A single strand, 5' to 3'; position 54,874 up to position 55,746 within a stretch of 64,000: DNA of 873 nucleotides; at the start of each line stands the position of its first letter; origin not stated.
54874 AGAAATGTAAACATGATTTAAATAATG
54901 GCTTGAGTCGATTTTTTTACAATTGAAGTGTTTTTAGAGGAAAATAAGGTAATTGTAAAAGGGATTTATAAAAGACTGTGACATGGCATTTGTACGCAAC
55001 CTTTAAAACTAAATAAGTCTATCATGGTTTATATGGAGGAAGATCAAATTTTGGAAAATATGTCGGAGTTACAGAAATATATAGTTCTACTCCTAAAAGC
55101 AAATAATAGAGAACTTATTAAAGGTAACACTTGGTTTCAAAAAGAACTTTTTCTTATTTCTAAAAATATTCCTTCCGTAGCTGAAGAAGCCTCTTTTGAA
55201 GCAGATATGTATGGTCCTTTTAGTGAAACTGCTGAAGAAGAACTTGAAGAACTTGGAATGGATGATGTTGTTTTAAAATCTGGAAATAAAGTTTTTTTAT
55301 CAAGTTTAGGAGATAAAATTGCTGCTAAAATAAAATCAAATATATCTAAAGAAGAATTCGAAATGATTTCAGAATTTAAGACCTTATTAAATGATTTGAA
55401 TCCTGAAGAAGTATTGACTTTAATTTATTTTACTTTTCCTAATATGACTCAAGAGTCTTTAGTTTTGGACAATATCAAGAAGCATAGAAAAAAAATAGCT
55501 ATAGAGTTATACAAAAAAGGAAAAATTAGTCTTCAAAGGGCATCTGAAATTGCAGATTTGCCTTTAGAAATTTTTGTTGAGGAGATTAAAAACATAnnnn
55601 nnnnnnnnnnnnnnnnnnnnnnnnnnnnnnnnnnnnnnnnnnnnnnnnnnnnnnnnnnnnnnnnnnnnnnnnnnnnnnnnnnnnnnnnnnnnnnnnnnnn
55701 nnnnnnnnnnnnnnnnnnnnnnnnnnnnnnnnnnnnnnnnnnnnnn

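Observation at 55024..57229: Three-gene overlapping operon: Panacea-domain protein, PIN-like nuclease and a 380-aa unknown. Candidate toxin-antitoxin or defence island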

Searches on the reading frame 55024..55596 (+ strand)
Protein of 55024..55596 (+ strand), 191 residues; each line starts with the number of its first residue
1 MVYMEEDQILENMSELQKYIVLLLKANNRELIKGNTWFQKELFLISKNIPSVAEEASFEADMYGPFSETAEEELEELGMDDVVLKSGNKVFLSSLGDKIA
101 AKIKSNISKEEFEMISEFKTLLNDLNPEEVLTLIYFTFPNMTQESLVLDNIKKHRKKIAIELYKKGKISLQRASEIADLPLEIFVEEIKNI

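Call 3: search_protein_families(library=pfam, proteins=[window:55024-55596:+], max_evalue=1)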
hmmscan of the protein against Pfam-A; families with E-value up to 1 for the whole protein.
window:55024-55596:+ (191 aa): 1 family
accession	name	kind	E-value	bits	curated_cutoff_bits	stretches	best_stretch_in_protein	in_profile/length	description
PF03683.19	UPF0175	-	7.9e-08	32.3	27.9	1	154-189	20-55/75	Uncharacterised protein family (UPF0175)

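Call 4: search_protein_families(library=ncbifam, proteins=[window:55024-55596:+], max_evalue=1)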
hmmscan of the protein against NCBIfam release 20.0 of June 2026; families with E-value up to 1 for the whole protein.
window:55024-55596:+ (191 aa): 2 families
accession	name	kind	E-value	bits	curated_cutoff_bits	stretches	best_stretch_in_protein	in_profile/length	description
NF047745.1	SocA_antitoxin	equivalog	0.03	14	190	1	37-129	31-117/176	type VI toxin-antitoxin system SocA family antitoxin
NF008511.0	PRK11430.1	equivalog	0.13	11.3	522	1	134-168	62-96/381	CoA:oxalate CoA-transferase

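Call 5: search_protein_families(library=padloc, proteins=[window:55024-55596:+], max_evalue=1)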
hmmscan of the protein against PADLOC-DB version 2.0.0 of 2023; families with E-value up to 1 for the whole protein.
window:55024-55596:+ (191 aa): 2 families
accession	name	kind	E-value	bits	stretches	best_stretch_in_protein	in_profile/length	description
PDLC04505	PDC-M19A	-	1.1e-09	36.2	1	15-162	3-141/294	-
PDLC05075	PDC-S70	-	0.00033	19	1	155-189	25-59/83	-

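Call 21: search_solved_structures(query=window:55024-55596:+, max_evalue=10)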
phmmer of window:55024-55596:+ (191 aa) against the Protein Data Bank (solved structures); distinct sequences matched with E-value up to 10: 7.
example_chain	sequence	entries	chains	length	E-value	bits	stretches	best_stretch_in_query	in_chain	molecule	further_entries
5bym_A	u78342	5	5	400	0.027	17.9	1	109-184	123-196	Suppressor protein MPT5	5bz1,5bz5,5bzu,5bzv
2h0g_A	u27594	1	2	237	0.45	13.9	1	94-149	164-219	Thiol:disulfide interchange protein dsbG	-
5g1k_A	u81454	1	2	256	0.5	13.7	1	94-149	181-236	THIOL DISULFIDE INTERCHANGE PROTEIN DSBG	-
2h0i_A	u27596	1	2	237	0.57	13.5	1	94-150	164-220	Thiol:disulfide interchange protein dsbG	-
2h0h_A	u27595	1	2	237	0.72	13.2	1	94-149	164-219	Thiol:disulfide interchange protein dsbG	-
1v57_A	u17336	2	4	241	0.73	13.2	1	94-149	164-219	Thiol:disulfide interchange protein dsbG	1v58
5g1l_A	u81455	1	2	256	0.8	13.1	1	94-149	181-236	THIOL DISULFIDE INTERCHANGE PROTEIN DSBG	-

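Call 24: find_homologous_proteins(query=window:55024-55596:+)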
Query window:55024-55596:+ (191 aa): 55 proteins with E <= 0.001 among 287 candidates.
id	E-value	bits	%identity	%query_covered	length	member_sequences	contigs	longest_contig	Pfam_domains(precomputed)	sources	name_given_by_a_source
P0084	2.1e-110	384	100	98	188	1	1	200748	PF03683.20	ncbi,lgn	ncbi:MAG: UPF0175 family protein [archaeon]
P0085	1.5e-72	261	70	97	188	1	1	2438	PF03683.20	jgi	-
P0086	2.6e-70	254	69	96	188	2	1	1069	PF03683.20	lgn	-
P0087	4.7e-69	250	66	96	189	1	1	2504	PF03683.20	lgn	-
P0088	8.0e-69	249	65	96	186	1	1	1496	-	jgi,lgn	jgi:hypothetical protein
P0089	2.5e-68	247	66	96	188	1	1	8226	PF03683.20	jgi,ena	-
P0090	3.4e-68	247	66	96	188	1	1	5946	-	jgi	jgi:hypothetical protein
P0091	3.8e-68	247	64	96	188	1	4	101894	-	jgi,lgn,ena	-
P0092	4.2e-68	247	65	98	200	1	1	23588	-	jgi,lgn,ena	-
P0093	9.5e-68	246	66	96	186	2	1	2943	PF03683.20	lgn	-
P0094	1.0e-67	245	66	96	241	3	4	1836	-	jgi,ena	-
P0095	2.4e-67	244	67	94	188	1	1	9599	PF03683.20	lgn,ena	-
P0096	3.5e-67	244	64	96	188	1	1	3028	-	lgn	-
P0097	2.3e-66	241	66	96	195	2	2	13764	PF03683.20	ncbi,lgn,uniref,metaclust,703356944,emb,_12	ncbi:conserved hypothetical protein [groundwater metagenome]|uniref:Uncharacterized protein n=1 Tax=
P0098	4.6e-66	240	63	93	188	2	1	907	-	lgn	-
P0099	6.0e-66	240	65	96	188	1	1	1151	PF03683.20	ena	-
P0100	8.6e-66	239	65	96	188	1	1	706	PF03683.20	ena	-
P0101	4.9e-65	237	62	95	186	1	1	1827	PF03683.20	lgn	-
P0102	7.0e-65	236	64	96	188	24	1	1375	PF03683.20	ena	-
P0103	7.2e-65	236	62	97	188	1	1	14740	PF03683.20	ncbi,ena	-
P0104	1.0e-64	236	61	95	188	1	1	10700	PF03683.20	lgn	-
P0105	1.1e-64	236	65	95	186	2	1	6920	PF03683.20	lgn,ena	-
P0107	5.1e-64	233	64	95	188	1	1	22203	-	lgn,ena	-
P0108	1.3e-63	232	63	96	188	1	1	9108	PF03683.20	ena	-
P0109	1.6e-63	232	63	97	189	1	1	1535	PF03683.20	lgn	-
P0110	2.7e-63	231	62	96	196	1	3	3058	PF03683.20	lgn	-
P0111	3.5e-63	231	63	97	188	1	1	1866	PF03683.20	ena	-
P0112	6.4e-63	230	63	97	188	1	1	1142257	PF03683.20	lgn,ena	-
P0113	1.3e-62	229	63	97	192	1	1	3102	PF03683.20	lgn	-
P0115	2.9e-62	228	61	96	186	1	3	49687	PF03683.20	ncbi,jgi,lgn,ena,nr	ncbi:MAG TPA: UPF0175 family protein [archaeon]|nr:UPF0175 family protein [archaeon]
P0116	1.5e-61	225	65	95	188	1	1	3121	PF03683.20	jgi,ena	-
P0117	7.0e-61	223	63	95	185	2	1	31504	PF03683.20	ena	-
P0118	1.1e-60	223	60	95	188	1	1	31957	-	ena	-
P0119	1.6e-60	222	62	93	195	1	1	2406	PF03683.20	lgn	-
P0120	2.5e-60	221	61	95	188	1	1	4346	PF03683.20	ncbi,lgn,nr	ncbi:UPF0175 family protein [Candidatus Woesearchaeota archaeon]|nr:UPF0175 family protein [Candidat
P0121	3.3e-60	221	58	95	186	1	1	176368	PF03683.20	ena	-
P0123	3.6e-59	218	57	93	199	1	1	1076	PF03683.20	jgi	jgi:uncharacterized protein YwgA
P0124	2.2e-58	215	60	97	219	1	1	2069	PF03683.20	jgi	-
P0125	6.5e-58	214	57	95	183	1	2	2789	PF03683.20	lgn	-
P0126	2.0e-55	205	58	95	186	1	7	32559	-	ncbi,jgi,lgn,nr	ncbi:MAG: hypothetical protein PWQ51_1814 [Methanolobus sp.]|jgi:uncharacterized protein YwgA|nr:hyp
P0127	3.3e-52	195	65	77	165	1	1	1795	PF03683.20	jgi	-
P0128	4.9e-51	191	54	96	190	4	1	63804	-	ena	-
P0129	8.8e-51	190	52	97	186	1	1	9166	PF03683.20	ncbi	-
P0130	3.0e-49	185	52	98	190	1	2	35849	PF03683.20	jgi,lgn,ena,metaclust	metaclust:\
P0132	7.7e-43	165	47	96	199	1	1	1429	PF03683.20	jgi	-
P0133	8.4e-41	158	49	93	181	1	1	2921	PF03683.20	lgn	-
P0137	1.4e-35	141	46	89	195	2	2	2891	PF03683.20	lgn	-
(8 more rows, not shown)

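Call 28: search_protein_families(library=pfam, alignment_id=A2, max_evalue=1)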
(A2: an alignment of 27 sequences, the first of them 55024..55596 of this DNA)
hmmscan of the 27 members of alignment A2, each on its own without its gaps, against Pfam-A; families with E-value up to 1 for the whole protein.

A. member 1, window:55024-55596:+ (191 aa): 1 family
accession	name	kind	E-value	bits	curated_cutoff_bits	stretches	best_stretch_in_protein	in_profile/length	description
PF03683.19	UPF0175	-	7.9e-08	32.3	27.9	1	154-189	20-55/75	Uncharacterised protein family (UPF0175)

B. families by the number of members that match (of 27 scanned): 42 families (the first 25 are shown)
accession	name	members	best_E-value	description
PF03683.19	UPF0175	26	2.4e-11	Uncharacterised protein family (UPF0175)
PF21983.2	NikA-like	4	0.0085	Mobilization protein NikA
PF13419.12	HAD_2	4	0.014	Haloacid dehalogenase-like hydrolase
PF04675.19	DNA_ligase_A_N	3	0.014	DNA ligase N terminus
PF04867.17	DUF643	2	0.0026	Protein of unknown function (DUF643)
PF02796.21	HTH_7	2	0.0051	Helix-turn-helix domain of resolvase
PF05225.22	HTH_psq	2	0.012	helix-turn-helix, Psq domain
PF10972.13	CsiV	2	0.013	Peptidoglycan-binding protein, CsiV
PF09150.15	Carot_N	2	0.066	Orange carotenoid protein, N-terminal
PF04545.22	Sigma70_r4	2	0.12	Sigma-70, region 4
PF04458.17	DUF505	1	0.004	Protein of unknown function (DUF505)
PF15980.10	ComGF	1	0.015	Putative Competence protein ComGF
PF14276.11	DUF4363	1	0.018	Domain of unknown function (DUF4363)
PF21220.3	RecQ-1-like_HTH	1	0.018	RecQ-1-like, helix-turn-helix domain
PF23047.1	DUF7038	1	0.025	Domain of unknown function (DUF7038)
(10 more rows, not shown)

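Call 37: predict_structure(alignment_id=A3)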
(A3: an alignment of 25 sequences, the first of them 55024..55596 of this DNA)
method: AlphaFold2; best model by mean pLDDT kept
length: 191 residues; sequences in the alignment: 25
mean_pLDDT: 92.6   pTM: 0.87
mean pLDDT of the five models: 92.6, 92.2, 91.9, 91.8, 91.2
residues with pLDDT >= 90: 161; 70-90: 24; 50-70: 5; < 50: 1
segments of 3 or more residues with pLDDT < 50: none
pLDDT, mean of each block of 10 residues (from residue 1): 72 96 91 81 96 97 96 96 89 95 94 94 91 96 95 97 95 97 93 76
secondary structure, 60 per line:
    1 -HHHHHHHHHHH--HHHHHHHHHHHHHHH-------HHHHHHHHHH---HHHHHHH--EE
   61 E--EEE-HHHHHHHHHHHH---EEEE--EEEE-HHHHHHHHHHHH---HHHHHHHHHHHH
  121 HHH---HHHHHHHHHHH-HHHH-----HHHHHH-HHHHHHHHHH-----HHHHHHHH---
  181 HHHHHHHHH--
elements in order: H2-12 H15-29 H37-46 H50-56 E59-61 E64-66 H68-79 E83-86 E89-92 H94-105 H109-123 H127-137 H139-142 H148-153 H155-164 H170-177 H181-189

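Call 39: fold_search(model_id=the predicted structure, library=pdb)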
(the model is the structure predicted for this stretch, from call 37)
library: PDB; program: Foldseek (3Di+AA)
matches with E <= 10: 582; with E <= 0.001: 0
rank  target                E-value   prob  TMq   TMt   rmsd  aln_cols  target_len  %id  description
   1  7yk3_D                2.1e-02  0.99  0.45  0.45   9.6       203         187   14  Crystal structure of DarTG toxin-antitoxin complex from Mycobacterium tuberculosis (released 2023-05-31)
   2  7yk3_B                2.8e-02  0.97  0.42  0.43   9.9       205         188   14  Crystal structure of DarTG toxin-antitoxin complex from Mycobacterium tuberculosis (released 2023-05-31)
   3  2hr3_B                1.7e-01  0.41  0.21  0.28  13.1       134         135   14  Crystal structure of putative transcriptional regulator protein from Pseudomonas aeruginosa PA01 at 2.4 A resolution (released 2006-09-19)
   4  2fxa_A                1.7e-01  0.41  0.24  0.29  13.3       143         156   12  Structure of the Protease Production Regulatory Protein hpr from Bacillus subtilis. (released 2006-03-14)
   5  8jxk_E                2.5e-01  0.41  0.28  0.33  13.8       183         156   11  Crystal Structure of Rv0047c from Mycobacterium tuberculosis (released 2024-07-03)
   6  2fxa_D                3.0e-01  0.35  0.24  0.29  11.5       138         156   12  Structure of the Protease Production Regulatory Protein hpr from Bacillus subtilis. (released 2006-03-14)
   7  8qbl_G                3.0e-01  0.23  0.21  0.31  12.5       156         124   11  Retron-Eco1 filament with inactive effector (E106A, 2 segments) (released 2024-06-05)
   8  1lnw_F                3.5e-01  0.77  0.29  0.41  11.5       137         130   13  CRYSTAL STRUCTURE OF THE MEXR REPRESSOR OF THE MEXAB-OPRM MULTIDRUG EFFLUX OPERON OF PSEUDOMONAS AERUGINOSA (released 2002-09-11)
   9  7v9x_C                3.7e-01  0.35  0.25  0.34  10.7       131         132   11  Cryo-EM structure of E.coli retron-Ec86 in complex with its effector at 2.8 angstrom (released 2022-08-31)
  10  3hsr_A                3.9e-01  0.80  0.30  0.43   8.9       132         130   15  Crystal structure of Staphylococcus aureus protein SarZ in mixed disulfide form (released 2009-07-07)
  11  2hr3_A                3.9e-01  0.23  0.21  0.28  14.1       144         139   14  Crystal structure of putative transcriptional regulator protein from Pseudomonas aeruginosa PA01 at 2.4 A resolution (released 2006-09-19)
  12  1lnw_B                4.1e-01  0.69  0.30  0.40  10.9       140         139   14  CRYSTAL STRUCTURE OF THE MEXR REPRESSOR OF THE MEXAB-OPRM MULTIDRUG EFFLUX OPERON OF PSEUDOMONAS AERUGINOSA (released 2002-09-11)
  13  4ld5_B                5.0e-01  0.66  0.28  0.40  11.9       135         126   12  Crystal structure of MepR Q18P mutant from multidrug resistant S. aureus clinical isolate (released 2013-09-11)
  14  8ylf                  5.0e-01  0.35  0.19  0.24  11.7       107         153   13  Crystal structure of Burkholderia thailandensis MftR (released 2024-11-13)
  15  5y2v_C                5.0e-01  0.20  0.25  0.17  18.9       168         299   11  Strcutrue of the full-length CcmR complexed with 2-OG from Synechocystis PCC6803 (released 2017-12-27)
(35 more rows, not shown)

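Call 51: find_encoding_contigs(protein=P0126, flank=4000, max_places=1)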
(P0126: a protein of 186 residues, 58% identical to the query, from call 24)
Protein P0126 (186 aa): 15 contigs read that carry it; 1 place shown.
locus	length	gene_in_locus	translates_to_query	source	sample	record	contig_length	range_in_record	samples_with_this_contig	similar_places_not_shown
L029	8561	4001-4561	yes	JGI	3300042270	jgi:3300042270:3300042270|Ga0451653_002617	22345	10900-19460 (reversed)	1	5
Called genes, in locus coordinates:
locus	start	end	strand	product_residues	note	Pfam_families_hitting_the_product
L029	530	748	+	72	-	-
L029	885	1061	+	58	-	-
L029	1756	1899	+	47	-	-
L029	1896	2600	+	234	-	-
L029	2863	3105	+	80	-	-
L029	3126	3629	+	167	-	-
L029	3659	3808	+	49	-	-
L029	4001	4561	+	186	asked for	-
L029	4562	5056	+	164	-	PF11848:DUF3368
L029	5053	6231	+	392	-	-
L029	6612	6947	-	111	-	PF16795:Phage_integr_3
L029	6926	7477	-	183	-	-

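Call 52: find_encoding_contigs(protein=P0128, flank=4000, max_places=1)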
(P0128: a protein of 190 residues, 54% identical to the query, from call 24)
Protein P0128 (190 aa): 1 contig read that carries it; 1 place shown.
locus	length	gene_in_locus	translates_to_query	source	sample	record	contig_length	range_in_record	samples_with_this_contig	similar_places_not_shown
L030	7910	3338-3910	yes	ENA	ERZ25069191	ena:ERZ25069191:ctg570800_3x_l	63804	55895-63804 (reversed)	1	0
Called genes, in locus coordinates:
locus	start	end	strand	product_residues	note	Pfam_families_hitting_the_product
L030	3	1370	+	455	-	?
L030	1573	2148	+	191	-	-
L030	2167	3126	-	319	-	-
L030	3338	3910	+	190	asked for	-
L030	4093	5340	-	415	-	PF01595:CNNM, PF00571:CBS (weak), PF03471:CorC_HlyC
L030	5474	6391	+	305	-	PF00890:FAD_binding_2 (weak), PF01134:GIDA (faint), PF01266:DAO (faint), PF03486:HI0933_like (faint), PF07992:Pyr_redox_2, PF12831:FAD_oxidored (faint), PF13738:Pyr_redox_3, PF00070:Pyr_redox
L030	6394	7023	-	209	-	PF01694:Rhomboid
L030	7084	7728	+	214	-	PF00702:Hydrolase, PF12710:HAD (weak), PF13419:HAD_2, PF13242:Hydrolase_like (weak)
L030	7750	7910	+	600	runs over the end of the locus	PF05362:Lon_C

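Call 53: find_encoding_contigs(protein=P0130, flank=4000, max_places=1)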
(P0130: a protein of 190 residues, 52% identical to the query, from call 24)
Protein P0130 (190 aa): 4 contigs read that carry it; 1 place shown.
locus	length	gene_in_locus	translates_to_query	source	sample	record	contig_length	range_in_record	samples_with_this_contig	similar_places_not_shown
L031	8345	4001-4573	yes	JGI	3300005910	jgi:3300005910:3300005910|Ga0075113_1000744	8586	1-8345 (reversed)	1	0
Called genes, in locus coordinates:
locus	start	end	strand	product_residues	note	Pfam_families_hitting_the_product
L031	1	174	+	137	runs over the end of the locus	?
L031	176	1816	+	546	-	-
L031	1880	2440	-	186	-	-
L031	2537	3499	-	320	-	PF05066:HARE-HTH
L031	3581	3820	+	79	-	-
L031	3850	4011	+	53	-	-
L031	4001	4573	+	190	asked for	PF03683:UPF0175 (faint)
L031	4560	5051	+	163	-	PF11848:DUF3368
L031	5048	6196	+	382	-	-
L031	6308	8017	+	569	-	PF03235:GmrSD_N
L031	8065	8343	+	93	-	?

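Call 54: find_encoding_contigs(protein=P0118, flank=4000, max_places=1)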
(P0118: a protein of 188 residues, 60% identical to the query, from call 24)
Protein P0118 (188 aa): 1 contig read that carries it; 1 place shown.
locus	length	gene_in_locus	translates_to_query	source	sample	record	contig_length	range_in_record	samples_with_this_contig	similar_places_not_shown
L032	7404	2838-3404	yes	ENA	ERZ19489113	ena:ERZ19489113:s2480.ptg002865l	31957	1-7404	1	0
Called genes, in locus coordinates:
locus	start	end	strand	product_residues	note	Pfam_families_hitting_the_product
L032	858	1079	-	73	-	-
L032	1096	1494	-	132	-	-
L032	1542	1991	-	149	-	-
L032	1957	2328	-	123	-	-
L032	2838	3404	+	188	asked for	-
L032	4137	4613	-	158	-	-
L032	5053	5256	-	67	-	-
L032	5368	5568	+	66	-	-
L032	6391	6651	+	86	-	PF13459:Fer4_15, PF13370:Fer4_13 (weak)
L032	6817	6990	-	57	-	-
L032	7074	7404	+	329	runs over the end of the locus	PF01555:N6_N4_Mtase, PF01170:UPF0020 (weak), PF08241:Methyltransf_11 (faint), PF01555:N6_N4_Mtase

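Call 65: search_protein_families(library=ncbifam, alignment_id=A3, max_evalue=1)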
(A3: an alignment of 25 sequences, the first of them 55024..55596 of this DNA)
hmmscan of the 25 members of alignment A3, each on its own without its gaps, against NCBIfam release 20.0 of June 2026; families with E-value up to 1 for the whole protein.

A. member 1, window:55024-55596:+ (191 aa): 2 families
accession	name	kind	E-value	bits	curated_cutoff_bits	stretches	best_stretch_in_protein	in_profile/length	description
NF047745.1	SocA_antitoxin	equivalog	0.03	14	190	1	37-129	31-117/176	type VI toxin-antitoxin system SocA family antitoxin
NF008511.0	PRK11430.1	equivalog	0.13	11.3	522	1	134-168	62-96/381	CoA:oxalate CoA-transferase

B. families by the number of members that match (of 25 scanned): 21 families
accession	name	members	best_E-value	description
NF048014.1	antitoxin_DarG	17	0.00022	type II toxin-antitoxin system antitoxin DNA ADP-ribosyl glycohydrolase DarG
NF010673.0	PRK14070.1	2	0.002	exodeoxyribonuclease VII small subunit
NF045919.1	HphnlacHdxRed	2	0.013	p-hydroxyphenylacetate 3-hydroxylase reductase component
NF052224.1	HistRaceHisRFuso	2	0.022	histidine racemase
NF041036.1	decaheme_TF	1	0.00072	multiheme cytochrome-associated LysR family transcriptional regulator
NF042428.1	Il_dioxgen_HilB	1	0.01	3(1)-hydroxy-L-isoleucine 4-dioxygenase HilB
NF007827.1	PRK10536.1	1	0.017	phosphate starvation-inducible protein PhoH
NF002692.0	PRK02487.1-1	1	0.02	heme-degrading domain-containing protein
NF047745.1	SocA_antitoxin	1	0.03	type VI toxin-antitoxin system SocA family antitoxin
NF041397.1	TranRegGlpR_Halo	1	0.032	HTH-type transcriptional regulator GlpR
NF002175.0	PRK01022.1-2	1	0.035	hypothetical protein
NF046063.1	oxepin_alt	1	0.048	oxepin-CoA hydrolase, alternative type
TIGR00134.1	gatE_arch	1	0.061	Glu-tRNA(Gln) amidotransferase subunit GatE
NF005700.0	PRK07511.1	1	0.07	enoyl-CoA hydratase family protein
NF041264.1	MobA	1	0.076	plasmid mobilization protein MobA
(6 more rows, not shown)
